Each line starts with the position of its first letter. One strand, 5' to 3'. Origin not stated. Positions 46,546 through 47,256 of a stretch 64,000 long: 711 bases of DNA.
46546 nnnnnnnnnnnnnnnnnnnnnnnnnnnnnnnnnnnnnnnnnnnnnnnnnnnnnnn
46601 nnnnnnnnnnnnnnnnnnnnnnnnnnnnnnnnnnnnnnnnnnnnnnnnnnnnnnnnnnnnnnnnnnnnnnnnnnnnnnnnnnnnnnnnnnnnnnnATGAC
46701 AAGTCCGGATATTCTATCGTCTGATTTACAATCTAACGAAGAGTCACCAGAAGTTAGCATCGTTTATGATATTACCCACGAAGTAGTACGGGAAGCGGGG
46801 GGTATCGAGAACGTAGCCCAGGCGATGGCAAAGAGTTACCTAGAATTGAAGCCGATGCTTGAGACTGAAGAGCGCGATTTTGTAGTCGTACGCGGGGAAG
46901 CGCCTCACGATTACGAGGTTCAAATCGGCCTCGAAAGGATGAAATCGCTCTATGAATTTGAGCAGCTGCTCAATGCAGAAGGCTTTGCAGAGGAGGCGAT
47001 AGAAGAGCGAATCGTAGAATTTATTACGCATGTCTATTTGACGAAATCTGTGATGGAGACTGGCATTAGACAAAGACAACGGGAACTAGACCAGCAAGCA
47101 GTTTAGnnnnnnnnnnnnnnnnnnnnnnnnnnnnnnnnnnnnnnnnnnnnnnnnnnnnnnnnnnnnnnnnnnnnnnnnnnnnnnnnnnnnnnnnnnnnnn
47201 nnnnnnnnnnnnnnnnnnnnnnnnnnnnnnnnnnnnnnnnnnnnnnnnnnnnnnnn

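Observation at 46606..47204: Extra gene wedged between rpsG and fusA, with a new promoter and attenuator-like leader for fusA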

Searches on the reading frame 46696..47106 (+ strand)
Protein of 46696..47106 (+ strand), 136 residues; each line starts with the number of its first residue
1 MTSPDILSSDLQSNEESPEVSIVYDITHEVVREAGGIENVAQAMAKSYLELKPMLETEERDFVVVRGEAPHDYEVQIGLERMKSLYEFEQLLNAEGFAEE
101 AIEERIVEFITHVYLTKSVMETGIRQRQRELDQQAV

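Call 4: search_protein_families(library=pfam, proteins=[window:46696-47106:+], max_evalue=1)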
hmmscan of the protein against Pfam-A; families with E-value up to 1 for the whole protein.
window:46696-47106:+ (136 aa): 2 families
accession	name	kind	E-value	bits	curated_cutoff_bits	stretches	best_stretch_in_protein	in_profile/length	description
PF24296.1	SrfA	-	0.19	12.3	27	1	30-61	16-47/73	SrfA protein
PF06877.16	RraB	-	0.25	12.4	23.3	0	68-133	19-88/102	Regulator of ribonuclease activity B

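Call 5: find_homologous_proteins(query=window:46696-47106:+, max_evalue=0.001)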
Query window:46696-47106:+ (136 aa): 1 proteins with E <= 0.001 among 9 candidates.
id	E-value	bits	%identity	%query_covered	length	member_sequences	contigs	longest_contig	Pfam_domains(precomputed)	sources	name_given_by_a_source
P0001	6.3e-79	280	100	100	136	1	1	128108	-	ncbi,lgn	-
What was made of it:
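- Only a self hit among 5.8 billion clustered proteins (call 5).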

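Call 8: find_encoding_contigs(protein=P0001, flank=10000, max_places=6)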
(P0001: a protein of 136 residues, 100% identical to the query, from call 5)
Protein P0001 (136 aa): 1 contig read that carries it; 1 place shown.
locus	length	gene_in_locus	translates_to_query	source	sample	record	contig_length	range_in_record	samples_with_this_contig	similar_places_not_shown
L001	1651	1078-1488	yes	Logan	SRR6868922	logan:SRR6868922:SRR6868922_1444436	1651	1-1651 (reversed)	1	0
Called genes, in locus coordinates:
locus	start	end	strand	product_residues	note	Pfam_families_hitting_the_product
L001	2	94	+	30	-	?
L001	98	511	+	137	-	PF00164:Ribosom_S12_S23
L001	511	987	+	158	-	PF00177:Ribosomal_S7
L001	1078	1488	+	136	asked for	-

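Call 13: search_protein_representatives(protein=window:46696-47106:+)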
Query: 136 residues. Proteins with E-value up to 0.001 (for the whole library): 2; up to 1e-10: 1; up to 1e-30: 1. The best 2 are listed.
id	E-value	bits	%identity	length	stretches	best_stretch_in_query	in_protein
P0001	2.0e-79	279.9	100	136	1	1-136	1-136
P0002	1.5e-09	54.4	36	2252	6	49-93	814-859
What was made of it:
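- Tried and rejected: I also ran the 5.8-billion word-indexed search (call 5) and the full phmmer search of 1.84 billion representatives (call 13).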

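Call 16: find_related_loci(query=window:46696-47106:+, collection=metagenome_contigs, flank=10000)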
Query window:46696-47106:+ (136 aa) in metagenome_contigs; peptide patterns used: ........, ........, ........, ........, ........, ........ (x = any residue, [..] = any of these).
159 stretches matched a pattern, but none encodes a relative of the query by tblastn (E <= 1e-3).
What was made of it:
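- There is no homologue in 5.8 billion or 1.84 billion protein sets or in metagenome contigs (calls 5, 13, 16).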

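Call 36: predict_structure(protein=window:46696-47106:+)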
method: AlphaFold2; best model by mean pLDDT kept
length: 136 residues; sequences in the alignment: 1
mean_pLDDT: 61.1   pTM: 0.46
mean pLDDT of the five models: 61.1, 59.1, 56.9, 53.3, 50.2
residues with pLDDT >= 90: 0; 70-90: 36; 50-70: 68; < 50: 32
segments of 3 or more residues with pLDDT < 50: 1-16, 58-71
pLDDT, mean of each block of 10 residues (from residue 1): 41 51 76 80 68 52 39 54 66 66 73 61 64 70
secondary structure, 60 per line:
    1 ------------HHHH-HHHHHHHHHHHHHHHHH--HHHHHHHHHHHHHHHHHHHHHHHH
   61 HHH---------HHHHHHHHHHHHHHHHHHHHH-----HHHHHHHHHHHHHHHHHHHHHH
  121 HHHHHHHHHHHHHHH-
elements in order: H13-16 H18-34 H37-63 H73-93 H99-135
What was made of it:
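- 46696..47106 (+): ORF136: a 136-aa acidic protein (pI 4.4), predicted helical, with no detectable homologue. Probably a real, lineage-specific gene. AlphaFold2 pLDDT 61, all helical (call 36).
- The AlphaFold2 model has low confidence (pLDDT 61, call 36). The structure model has low confidence (call 36).
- Tried and rejected: The single-sequence AlphaFold2 model has pLDDT 61 and is all helical (call 36).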

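Call 43: fold_search(model_id=the predicted structure, library=pdb)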
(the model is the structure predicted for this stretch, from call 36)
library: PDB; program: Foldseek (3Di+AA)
matches with E <= 10: 141; with E <= 0.001: 0
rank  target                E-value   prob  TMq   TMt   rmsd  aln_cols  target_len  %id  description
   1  5sxa_B                1.0e+00  0.15  0.25  0.18  21.2       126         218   15  Crystal Structure of PI3Kalpha in complex with fragment 10 (released 2017-02-15)
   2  9m08_C                1.4e+00  0.25  0.38  0.34  16.1       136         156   20  Structure of outer membrane lipoprotein QseG and histidine kinase QseE complex (released 2025-11-19)
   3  9rgw_A                1.6e+00  0.16  0.29  0.36   9.1       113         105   14  X-ray crystal structure of a de novo designed single-chain antiparallel 3-helix coiled-coil bundle, sc-apCC3-CW2 (released 2025-09-03)
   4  5sxj_B                1.7e+00  0.10  0.23  0.17  21.1       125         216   16  Crystal Structure of PI3Kalpha in complex with fragment 29 (released 2017-02-15)
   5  6njo_A                1.9e+00  0.23  0.31  0.13   5.4        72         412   17  Structure of the assembled ATPase EscN from the enteropathogenic E. coli (EPEC) type III secretion system (released 2019-02-20)
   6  5m6u_B                1.9e+00  0.12  0.26  0.23  22.2       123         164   15  HUMAN PI3KDELTA IN COMPLEX WITH LASW1579 (released 2017-02-01)
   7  5bw9_G                1.9e+00  0.10  0.23  0.23  24.2       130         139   12  Crystal Structure of Yeast V1-ATPase in the Autoinhibited Form (released 2016-06-08)
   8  6g6w_B                2.1e+00  0.09  0.23  0.21  23.1       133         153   16  HUMAN PI3KDELTA IN COMPLEX WITH LIGAND LASW1976 (released 2018-11-07)
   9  3jbk_M                2.2e+00  0.23  0.41  0.42   9.0       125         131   14  Cryo-EM reconstruction of the metavinculin-actin interface (released 2015-11-04)
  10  9gdi_B                2.2e+00  0.10  0.24  0.22  21.1       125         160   17  HUMAN PI3KDELTA IN COMPLEX WITH ISOCUMARIN INHIBITOR 10 (released 2024-12-18)
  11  5sx8_B                2.2e+00  0.09  0.24  0.16  21.9       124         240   15  Crystal Structure of PI3Kalpha in complex with fragments 12 and 15 (released 2017-02-15)
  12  5swp_B                2.2e+00  0.09  0.24  0.15  21.5       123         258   15  Crystal Structure of PI3Kalpha in complex with fragments 6 and 24 (released 2017-02-15)
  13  4nph                  2.4e+00  0.23  0.33  0.17   4.9        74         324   16  Crystal structure of SsaN from Salmonella enterica (released 2014-07-23)
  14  5sw8_B                2.4e+00  0.09  0.24  0.17  23.9       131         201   15  Crystal structure of PI3Kalpha in complex with fragments 7 and 11 (released 2017-02-15)
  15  6y06_MODEL_1_A        2.5e+00  0.20  0.33  0.38  11.3       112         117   16  Moevan: a designed granulopoietic protein by topological rescaffolding (released 2020-03-18)
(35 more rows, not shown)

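Call 45: search_protein_families(library=phrogs, proteins=[window:46696-47106:+], max_evalue=0.1)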
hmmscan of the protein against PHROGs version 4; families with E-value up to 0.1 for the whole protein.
window:46696-47106:+ (136 aa): 0 families

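Call 46: search_protein_families(library=padloc, proteins=[window:46696-47106:+], max_evalue=0.1)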
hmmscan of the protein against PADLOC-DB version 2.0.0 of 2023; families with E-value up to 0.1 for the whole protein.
window:46696-47106:+ (136 aa): 0 families

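Call 47: search_protein_families(library=ncbifam, proteins=[window:46696-47106:+], max_evalue=0.1)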
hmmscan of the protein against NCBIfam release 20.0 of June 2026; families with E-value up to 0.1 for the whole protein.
window:46696-47106:+ (136 aa): 0 families

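Call 48: search_solved_structures(query=window:46696-47106:+, max_evalue=10)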
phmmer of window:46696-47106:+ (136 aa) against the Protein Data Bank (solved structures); distinct sequences matched with E-value up to 10: 4.
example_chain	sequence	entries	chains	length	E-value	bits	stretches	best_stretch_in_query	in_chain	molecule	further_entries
9yl5_A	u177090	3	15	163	0.0093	19.6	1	34-125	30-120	6,7-dimethyl-8-ribityllumazine synthase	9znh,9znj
5fzr_A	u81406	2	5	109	0.74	13.4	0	79-103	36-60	DESIGNED TPR PROTEIN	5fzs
5fzq_A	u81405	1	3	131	1.1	12.9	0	79-104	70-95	DESIGNED TPR PROTEIN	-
3pm9_A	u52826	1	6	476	1.1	12.9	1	33-108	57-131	Putative oxidoreductase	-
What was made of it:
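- On Any described protein family for ORF136 (Pfam, NCBIfam, PHROGs, PADLOC, PDB sequences): The best PDB sequence hit has E 0.009 and is an isolated lumazine synthase match (call 48).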

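Call 54: find_related_loci(query=window:46696-47106:+, collection=viral_contigs, flank=5000)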
Query window:46696-47106:+ (136 aa) in viral_contigs; peptide patterns used: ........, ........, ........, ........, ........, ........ (x = any residue, [..] = any of these).
6 stretches matched a pattern, but none encodes a relative of the query by tblastn (E <= 1e-3).

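Call 55: search_dna_similar(query=window:46696-47106:+, collection=phages, mode=protein, max_evalue=1, max_rows=5)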
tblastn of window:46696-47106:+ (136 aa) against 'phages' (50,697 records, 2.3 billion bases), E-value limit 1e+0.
Records with a match: 1; places in all: 1; records where one place covers at least 80% of the query: 0.
Best place of each record, by identity: <60% 1.
By first word of the organism name: Microcystis 1.
By host as written in the record: Microcystis elabens 1.
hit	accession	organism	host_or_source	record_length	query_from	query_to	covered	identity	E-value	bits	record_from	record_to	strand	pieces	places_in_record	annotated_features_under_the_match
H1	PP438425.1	Microcystis phage Mel-JY34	Microcystis elabens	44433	45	92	35%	42.0%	8e-1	35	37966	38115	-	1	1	hypothetical protein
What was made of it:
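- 46696..47106 (+): No family or homologue (calls 4, 5, 13, 16, 45-48, 54, 55).
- Nothing in metagenome or viral contigs or in phage records (calls 16, 54, 55). No homologue in any search (calls 4, 5, 13, 16, 45-48, 54, 55).
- Tried and rejected: Metagenome and viral contig scans and phage tblastn followed (calls 16, 54, 55).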
